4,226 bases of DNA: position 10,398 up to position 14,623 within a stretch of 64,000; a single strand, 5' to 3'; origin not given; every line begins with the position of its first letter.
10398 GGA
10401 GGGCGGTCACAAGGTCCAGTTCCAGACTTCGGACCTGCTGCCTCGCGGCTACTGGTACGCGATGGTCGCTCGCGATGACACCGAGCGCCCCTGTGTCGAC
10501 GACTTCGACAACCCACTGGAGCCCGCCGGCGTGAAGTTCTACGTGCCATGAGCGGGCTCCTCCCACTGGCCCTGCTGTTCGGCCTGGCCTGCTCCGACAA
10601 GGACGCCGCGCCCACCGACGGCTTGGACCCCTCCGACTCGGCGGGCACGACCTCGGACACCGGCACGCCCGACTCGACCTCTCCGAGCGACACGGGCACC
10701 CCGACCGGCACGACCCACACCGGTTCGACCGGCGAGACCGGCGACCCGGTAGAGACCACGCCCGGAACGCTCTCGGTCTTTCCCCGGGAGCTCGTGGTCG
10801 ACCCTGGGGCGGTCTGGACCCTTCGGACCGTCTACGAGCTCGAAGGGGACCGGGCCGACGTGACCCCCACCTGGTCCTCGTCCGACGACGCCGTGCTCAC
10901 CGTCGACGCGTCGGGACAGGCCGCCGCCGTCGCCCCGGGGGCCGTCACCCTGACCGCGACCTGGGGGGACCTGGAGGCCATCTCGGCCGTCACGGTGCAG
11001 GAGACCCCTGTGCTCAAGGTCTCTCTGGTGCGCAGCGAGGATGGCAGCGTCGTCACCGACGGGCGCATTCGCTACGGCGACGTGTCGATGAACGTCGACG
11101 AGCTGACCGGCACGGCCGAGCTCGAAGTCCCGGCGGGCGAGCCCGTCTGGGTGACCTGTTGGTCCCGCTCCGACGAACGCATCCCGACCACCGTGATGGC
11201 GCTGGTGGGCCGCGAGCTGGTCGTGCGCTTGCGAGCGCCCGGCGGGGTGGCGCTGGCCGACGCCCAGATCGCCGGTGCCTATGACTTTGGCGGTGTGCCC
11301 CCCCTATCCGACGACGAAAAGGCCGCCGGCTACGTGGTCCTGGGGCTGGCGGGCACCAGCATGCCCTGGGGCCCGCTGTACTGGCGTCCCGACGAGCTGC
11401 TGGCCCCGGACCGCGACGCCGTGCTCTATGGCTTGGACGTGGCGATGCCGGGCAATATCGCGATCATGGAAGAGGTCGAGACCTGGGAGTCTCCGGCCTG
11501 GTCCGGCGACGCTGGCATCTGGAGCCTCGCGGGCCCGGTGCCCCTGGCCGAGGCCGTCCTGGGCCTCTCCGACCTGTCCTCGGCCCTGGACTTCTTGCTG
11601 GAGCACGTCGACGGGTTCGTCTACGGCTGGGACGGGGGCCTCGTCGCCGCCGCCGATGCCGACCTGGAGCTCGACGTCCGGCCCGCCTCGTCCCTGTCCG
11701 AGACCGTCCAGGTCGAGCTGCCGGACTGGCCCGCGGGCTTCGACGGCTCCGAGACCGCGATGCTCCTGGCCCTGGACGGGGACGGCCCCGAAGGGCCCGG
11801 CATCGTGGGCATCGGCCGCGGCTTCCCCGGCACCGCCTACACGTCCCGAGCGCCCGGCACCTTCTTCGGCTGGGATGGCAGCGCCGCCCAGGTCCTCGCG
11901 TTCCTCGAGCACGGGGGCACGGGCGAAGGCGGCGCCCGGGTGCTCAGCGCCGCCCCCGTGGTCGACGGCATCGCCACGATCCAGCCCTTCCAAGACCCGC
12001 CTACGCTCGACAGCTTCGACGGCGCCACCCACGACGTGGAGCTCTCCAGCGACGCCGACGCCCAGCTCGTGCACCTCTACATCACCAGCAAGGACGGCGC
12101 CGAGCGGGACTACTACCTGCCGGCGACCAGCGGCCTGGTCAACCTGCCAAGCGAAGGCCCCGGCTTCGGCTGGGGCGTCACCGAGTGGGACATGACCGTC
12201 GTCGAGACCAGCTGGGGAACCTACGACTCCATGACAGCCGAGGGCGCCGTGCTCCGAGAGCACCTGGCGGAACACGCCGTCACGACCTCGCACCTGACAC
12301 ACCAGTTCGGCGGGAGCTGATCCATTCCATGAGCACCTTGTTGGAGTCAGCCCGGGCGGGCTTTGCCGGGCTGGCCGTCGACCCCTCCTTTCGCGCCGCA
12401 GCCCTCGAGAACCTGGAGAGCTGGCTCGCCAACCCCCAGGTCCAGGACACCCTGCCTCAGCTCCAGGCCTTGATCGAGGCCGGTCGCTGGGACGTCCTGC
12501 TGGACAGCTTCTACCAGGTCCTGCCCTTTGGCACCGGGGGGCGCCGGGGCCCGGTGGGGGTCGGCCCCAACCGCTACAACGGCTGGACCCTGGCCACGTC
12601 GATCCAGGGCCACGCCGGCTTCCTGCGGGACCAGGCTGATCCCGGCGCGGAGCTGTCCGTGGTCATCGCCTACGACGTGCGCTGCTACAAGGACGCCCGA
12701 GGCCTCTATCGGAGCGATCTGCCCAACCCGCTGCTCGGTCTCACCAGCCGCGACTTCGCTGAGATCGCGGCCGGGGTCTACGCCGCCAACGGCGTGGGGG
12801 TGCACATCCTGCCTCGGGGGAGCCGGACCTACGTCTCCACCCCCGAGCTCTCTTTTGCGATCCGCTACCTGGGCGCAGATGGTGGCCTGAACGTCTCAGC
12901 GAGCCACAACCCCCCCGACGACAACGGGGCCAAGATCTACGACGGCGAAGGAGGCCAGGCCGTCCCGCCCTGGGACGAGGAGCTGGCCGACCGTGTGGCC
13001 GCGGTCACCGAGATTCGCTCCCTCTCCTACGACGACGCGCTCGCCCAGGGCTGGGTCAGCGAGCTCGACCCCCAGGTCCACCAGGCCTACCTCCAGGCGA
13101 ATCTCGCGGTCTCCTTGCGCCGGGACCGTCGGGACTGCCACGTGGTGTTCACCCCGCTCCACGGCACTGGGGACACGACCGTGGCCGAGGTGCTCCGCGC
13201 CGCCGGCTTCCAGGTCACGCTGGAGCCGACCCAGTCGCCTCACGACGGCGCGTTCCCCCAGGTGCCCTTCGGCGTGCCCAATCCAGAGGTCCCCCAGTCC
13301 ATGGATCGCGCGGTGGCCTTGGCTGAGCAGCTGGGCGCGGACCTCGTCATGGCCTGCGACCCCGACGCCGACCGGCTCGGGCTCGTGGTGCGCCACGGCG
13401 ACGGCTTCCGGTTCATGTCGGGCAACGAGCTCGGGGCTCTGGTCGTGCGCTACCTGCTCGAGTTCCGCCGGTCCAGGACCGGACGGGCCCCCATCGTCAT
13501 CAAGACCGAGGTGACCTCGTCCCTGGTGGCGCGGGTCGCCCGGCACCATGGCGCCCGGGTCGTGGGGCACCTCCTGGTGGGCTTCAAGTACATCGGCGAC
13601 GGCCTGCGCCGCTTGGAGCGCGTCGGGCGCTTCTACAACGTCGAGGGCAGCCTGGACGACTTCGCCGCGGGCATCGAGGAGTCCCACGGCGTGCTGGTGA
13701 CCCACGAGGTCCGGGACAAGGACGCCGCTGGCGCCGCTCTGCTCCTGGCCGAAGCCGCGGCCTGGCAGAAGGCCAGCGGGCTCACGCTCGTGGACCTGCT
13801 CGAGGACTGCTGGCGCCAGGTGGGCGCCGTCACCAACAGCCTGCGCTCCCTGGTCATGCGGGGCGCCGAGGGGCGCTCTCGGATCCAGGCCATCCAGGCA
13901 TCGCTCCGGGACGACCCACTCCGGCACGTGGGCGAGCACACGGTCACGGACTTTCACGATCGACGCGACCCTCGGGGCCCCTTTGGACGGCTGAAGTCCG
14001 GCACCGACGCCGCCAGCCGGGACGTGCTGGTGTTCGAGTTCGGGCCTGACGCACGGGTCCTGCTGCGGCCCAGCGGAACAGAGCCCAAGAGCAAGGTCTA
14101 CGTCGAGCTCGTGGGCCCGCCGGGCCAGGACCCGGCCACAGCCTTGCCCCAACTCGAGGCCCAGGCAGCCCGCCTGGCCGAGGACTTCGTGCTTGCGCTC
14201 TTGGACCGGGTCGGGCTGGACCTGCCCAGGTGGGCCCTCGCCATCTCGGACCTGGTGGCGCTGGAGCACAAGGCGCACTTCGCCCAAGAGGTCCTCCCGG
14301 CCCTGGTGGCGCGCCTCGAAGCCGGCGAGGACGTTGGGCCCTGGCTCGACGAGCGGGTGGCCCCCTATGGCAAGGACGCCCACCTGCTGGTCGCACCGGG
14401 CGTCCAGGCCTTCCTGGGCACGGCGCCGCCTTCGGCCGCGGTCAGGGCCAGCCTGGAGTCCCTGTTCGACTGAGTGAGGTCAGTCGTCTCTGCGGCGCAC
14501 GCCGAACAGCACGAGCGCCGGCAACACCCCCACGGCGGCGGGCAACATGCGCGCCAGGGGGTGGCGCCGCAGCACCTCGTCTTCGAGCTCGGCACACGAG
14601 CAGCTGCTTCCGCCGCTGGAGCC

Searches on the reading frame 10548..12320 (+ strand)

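Call 44: search_protein_families(library=pfam, proteins=[window:10548-12320:+], max_evalue=0.0001)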
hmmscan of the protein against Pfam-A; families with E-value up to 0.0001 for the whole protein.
window:10548-12320:+ (590 aa): 1 family
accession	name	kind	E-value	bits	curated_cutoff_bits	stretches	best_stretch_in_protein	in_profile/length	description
PF02368.24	Big_2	-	1.2e-05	25.6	22.8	1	77-141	7-70/79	Bacterial Ig-like domain (group 2)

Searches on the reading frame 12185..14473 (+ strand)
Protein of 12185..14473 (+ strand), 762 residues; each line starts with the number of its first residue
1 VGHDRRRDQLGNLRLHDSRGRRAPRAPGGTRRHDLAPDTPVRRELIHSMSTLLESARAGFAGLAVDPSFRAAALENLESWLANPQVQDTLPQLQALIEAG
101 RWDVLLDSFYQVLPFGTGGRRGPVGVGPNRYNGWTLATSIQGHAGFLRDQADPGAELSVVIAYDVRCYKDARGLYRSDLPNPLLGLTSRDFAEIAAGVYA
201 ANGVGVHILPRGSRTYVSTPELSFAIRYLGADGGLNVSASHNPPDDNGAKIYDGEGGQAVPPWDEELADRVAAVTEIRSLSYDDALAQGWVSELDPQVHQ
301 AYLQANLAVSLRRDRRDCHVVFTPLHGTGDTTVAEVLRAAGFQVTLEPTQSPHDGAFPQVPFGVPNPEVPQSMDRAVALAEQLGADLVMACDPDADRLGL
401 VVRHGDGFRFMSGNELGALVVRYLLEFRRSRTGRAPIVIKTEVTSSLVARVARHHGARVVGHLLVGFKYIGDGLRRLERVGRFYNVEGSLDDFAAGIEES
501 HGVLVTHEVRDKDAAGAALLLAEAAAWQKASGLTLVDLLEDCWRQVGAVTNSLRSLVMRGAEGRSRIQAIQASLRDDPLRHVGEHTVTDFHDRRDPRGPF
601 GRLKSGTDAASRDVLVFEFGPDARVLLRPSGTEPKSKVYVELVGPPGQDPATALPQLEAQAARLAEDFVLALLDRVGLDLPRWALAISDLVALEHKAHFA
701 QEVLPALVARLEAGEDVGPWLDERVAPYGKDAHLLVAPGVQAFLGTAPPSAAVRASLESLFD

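Call 44: search_protein_families(library=pfam, proteins=[window:12185-14473:+], max_evalue=0.0001)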
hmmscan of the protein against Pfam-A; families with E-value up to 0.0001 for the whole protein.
window:12185-14473:+ (762 aa): 4 families
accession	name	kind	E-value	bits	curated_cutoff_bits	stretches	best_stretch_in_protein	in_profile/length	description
PF02878.22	PGM_PMM_I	-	6.9e-23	81.3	22.5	1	187-276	52-136/138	Phosphoglucomutase/phosphomannomutase, alpha/beta/alpha domain I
PF02879.22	PGM_PMM_II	-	7.1e-20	71.9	29.3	1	312-402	15-100/103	Phosphoglucomutase/phosphomannomutase, alpha/beta/alpha domain II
PF02880.22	PGM_PMM_III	-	2.2e-14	54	20.7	1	413-544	2-113/115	Phosphoglucomutase/phosphomannomutase, alpha/beta/alpha domain III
PF00408.26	PGM_PMM_IV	-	1.9e-05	25.1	23.1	1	617-641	27-51/68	Phosphoglucomutase/phosphomannomutase, C-terminal domain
